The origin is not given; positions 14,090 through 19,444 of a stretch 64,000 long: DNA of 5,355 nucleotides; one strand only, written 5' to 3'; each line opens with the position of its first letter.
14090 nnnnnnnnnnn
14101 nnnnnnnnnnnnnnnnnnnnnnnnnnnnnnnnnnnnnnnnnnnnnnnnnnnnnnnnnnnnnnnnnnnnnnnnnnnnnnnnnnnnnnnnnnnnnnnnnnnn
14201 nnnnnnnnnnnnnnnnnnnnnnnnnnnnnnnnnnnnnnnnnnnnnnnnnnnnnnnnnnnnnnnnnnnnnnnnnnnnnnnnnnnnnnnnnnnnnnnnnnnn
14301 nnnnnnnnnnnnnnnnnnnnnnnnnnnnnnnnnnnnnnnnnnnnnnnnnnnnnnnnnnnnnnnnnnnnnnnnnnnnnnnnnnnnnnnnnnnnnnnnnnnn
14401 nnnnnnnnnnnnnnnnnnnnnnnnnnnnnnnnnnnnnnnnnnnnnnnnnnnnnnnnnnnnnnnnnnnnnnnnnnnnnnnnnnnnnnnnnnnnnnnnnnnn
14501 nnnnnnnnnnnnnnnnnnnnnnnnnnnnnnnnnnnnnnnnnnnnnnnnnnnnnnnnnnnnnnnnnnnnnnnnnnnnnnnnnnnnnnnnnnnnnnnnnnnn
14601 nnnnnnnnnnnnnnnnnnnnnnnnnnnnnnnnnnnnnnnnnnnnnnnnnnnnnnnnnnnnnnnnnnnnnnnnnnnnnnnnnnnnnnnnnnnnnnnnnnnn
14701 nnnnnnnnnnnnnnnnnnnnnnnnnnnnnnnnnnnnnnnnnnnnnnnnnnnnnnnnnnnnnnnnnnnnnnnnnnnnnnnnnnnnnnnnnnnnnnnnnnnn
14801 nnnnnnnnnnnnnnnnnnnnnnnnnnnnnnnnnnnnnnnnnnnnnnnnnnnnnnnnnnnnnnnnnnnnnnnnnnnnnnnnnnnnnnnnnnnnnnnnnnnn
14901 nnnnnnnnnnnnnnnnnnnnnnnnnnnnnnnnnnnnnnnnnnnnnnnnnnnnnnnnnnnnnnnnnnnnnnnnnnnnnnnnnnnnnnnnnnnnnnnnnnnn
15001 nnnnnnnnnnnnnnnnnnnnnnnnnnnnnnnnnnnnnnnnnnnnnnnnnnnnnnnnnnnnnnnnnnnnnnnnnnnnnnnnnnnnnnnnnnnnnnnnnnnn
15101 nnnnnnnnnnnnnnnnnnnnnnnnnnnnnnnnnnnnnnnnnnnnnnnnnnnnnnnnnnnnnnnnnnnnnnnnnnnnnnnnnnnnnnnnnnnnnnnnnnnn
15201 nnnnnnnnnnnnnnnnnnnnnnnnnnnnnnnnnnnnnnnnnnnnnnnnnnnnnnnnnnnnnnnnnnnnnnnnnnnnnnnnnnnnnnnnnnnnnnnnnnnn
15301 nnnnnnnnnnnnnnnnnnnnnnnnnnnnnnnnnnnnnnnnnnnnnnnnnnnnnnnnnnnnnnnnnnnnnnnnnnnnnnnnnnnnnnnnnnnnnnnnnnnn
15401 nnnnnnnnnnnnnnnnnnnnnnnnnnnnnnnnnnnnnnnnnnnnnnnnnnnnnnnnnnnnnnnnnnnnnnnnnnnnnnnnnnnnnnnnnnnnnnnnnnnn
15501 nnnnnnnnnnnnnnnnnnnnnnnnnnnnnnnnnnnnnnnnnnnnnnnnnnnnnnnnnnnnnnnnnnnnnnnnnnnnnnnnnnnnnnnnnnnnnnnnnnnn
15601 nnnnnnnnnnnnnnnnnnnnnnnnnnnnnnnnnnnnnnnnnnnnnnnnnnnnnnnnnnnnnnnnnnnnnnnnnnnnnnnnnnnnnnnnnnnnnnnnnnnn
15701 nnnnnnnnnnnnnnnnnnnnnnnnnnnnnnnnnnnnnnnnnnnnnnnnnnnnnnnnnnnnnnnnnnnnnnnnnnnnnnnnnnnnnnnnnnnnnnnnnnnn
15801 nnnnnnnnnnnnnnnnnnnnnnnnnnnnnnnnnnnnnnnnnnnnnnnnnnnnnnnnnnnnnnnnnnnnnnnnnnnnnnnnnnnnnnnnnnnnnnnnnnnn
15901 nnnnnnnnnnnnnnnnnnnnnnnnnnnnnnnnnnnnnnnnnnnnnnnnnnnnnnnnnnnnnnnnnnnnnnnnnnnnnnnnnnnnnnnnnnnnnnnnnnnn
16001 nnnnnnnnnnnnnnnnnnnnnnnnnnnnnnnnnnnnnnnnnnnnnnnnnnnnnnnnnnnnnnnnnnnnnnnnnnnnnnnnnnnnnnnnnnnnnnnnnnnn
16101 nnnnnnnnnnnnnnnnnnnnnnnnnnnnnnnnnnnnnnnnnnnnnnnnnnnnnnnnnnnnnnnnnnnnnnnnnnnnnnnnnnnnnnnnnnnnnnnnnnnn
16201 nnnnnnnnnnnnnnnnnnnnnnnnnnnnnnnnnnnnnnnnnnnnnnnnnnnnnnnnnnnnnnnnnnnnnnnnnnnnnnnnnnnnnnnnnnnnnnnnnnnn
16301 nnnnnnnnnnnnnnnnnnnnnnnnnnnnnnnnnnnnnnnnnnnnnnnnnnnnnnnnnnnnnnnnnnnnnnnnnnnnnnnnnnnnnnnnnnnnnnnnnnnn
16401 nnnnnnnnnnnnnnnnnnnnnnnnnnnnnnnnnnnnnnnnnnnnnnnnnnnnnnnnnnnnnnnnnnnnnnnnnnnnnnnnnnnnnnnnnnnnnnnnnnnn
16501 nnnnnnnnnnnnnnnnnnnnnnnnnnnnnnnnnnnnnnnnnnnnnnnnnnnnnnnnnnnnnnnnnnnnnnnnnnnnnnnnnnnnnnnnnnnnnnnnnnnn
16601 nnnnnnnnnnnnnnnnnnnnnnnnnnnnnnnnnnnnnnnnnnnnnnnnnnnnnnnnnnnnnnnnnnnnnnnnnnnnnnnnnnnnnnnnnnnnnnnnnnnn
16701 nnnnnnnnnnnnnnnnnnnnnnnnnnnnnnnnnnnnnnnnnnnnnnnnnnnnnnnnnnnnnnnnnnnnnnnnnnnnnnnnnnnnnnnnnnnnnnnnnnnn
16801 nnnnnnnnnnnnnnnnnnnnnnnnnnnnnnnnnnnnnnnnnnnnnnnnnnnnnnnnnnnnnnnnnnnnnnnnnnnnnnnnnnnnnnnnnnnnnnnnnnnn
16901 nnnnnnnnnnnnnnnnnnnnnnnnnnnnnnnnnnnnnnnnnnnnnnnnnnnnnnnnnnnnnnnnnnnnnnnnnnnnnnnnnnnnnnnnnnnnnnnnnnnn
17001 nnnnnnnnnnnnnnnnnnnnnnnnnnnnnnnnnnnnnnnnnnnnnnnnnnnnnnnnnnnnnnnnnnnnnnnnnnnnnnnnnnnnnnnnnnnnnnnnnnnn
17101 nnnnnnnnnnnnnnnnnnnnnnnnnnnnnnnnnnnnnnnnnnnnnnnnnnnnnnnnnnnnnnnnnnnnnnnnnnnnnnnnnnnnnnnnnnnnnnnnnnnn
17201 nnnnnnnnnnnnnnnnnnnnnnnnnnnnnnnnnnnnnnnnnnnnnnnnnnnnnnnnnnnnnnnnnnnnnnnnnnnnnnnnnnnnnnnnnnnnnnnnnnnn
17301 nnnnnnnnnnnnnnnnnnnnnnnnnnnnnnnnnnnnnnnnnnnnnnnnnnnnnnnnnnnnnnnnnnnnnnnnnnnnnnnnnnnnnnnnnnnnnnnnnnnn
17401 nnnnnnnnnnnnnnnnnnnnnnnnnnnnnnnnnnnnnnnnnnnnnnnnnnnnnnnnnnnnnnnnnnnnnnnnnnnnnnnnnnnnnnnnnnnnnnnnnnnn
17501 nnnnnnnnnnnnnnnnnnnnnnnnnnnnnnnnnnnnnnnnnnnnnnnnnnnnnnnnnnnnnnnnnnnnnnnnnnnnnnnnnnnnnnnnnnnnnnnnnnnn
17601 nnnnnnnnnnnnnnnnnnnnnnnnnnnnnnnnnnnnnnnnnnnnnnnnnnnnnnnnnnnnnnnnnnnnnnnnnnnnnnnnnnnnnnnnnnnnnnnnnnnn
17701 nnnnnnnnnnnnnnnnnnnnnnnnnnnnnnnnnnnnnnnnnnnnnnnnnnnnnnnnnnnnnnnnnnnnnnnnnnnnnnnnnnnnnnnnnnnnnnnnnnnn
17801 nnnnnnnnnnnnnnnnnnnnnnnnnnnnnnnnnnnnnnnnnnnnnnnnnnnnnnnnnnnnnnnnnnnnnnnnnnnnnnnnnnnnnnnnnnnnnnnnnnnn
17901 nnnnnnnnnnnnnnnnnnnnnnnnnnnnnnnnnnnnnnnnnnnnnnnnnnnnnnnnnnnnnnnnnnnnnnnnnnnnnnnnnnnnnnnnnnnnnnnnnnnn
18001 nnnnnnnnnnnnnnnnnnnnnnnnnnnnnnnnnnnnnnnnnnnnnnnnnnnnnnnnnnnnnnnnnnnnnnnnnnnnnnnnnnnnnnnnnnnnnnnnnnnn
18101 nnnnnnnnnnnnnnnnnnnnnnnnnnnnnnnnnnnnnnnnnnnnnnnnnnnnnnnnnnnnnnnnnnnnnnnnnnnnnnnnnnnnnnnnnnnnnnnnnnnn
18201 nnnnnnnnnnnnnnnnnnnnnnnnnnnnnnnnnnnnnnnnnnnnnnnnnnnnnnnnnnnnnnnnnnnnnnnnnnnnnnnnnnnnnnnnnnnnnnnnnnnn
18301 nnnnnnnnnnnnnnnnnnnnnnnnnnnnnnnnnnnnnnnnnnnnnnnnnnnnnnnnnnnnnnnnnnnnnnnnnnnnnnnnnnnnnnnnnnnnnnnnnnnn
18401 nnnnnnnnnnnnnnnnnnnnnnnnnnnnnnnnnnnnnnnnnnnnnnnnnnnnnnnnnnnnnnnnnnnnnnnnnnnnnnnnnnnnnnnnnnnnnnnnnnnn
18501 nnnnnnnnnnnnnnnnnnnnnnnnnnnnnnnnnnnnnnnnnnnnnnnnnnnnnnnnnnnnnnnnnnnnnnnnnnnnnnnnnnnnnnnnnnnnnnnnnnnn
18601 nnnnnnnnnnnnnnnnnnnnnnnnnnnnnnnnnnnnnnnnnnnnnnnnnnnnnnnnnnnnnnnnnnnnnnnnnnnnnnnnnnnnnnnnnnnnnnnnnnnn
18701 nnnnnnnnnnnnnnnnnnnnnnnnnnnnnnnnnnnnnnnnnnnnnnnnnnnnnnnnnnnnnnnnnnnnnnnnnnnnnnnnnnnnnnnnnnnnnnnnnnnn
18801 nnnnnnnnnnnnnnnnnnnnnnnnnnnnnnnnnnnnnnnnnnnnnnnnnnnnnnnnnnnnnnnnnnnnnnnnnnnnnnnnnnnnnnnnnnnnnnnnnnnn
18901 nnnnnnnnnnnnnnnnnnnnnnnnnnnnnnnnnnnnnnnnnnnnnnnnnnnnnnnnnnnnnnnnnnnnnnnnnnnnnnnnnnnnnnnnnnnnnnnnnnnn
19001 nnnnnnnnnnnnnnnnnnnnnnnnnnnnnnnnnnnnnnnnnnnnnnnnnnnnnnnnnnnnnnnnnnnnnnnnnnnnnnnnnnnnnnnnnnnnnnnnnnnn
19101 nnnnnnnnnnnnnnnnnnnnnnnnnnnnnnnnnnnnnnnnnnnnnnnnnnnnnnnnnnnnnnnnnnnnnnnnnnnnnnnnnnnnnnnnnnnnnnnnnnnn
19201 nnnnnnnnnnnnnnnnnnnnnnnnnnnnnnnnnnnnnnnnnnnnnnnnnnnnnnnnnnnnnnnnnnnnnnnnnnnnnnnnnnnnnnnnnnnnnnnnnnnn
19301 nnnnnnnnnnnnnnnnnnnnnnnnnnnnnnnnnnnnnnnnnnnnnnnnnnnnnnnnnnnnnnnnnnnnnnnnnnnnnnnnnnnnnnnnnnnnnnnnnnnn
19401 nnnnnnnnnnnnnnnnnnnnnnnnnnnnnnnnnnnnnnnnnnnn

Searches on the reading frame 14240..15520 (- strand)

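Call 72: search_protein_families(library=pfam, proteins=[window:14240-15520:-], max_evalue=0.0001)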
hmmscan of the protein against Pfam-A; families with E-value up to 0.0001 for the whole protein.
window:14240-15520:- (426 aa): 1 family
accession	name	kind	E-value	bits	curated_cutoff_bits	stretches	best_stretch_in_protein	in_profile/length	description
PF00815.25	Histidinol_dh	-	2.5e-177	590.4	27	1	22-421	8-410/411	Histidinol dehydrogenase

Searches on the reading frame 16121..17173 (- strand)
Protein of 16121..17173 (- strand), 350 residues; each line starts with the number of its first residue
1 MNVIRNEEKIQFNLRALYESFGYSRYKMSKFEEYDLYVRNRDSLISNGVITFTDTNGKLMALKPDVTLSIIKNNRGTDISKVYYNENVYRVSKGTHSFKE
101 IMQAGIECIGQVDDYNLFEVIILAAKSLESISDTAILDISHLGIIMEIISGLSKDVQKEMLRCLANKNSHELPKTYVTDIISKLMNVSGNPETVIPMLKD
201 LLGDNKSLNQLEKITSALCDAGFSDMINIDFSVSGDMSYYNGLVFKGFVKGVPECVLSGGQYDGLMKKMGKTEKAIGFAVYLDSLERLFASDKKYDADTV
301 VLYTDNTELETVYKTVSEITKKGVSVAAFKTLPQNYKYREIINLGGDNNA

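Call 72: search_protein_families(library=pfam, proteins=[window:16121-17173:-], max_evalue=0.0001)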
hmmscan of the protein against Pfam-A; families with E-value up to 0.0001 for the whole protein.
window:16121-17173:- (350 aa): 1 family
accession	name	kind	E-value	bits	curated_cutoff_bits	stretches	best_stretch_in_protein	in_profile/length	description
PF13393.11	tRNA-synt_His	-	6.2e-44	150.9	25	1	5-285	11-308/308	Histidyl-tRNA synthetase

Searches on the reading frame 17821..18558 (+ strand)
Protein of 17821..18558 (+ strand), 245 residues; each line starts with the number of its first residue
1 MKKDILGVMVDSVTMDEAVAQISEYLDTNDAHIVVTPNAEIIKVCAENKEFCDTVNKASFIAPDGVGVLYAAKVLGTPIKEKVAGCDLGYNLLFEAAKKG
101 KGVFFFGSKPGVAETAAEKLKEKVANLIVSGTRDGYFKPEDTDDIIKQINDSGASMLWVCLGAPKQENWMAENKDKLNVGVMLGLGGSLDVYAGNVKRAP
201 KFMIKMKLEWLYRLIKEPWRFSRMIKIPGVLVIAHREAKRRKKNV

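Call 72: search_protein_families(library=pfam, proteins=[window:17821-18558:+], max_evalue=0.0001)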
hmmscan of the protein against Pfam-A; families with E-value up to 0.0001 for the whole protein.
window:17821-18558:+ (245 aa): 1 family
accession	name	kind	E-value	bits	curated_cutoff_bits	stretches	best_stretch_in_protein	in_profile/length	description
PF03808.19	Glyco_tran_WecG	-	7e-64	215.1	27.4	1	58-224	1-167/168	Glycosyl transferase WecG/TagA/CpsF family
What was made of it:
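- On SLH-anchored cell-surface proteins of Firmicutes: A WecG/TagA-type glycosyltransferase is present at 17821-18558 (call 72), but no CsaB is in the window.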

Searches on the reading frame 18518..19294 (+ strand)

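Call 72: search_protein_families(library=pfam, proteins=[window:18518-19294:+], max_evalue=0.0001)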
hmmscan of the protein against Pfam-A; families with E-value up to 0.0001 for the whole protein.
window:18518-19294:+ (258 aa): 1 family
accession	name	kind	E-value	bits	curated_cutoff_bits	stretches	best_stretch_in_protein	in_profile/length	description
PF02511.20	Thy1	-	5.8e-73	245.2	24.8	1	18-224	1-191/191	Thymidylate synthase complementing protein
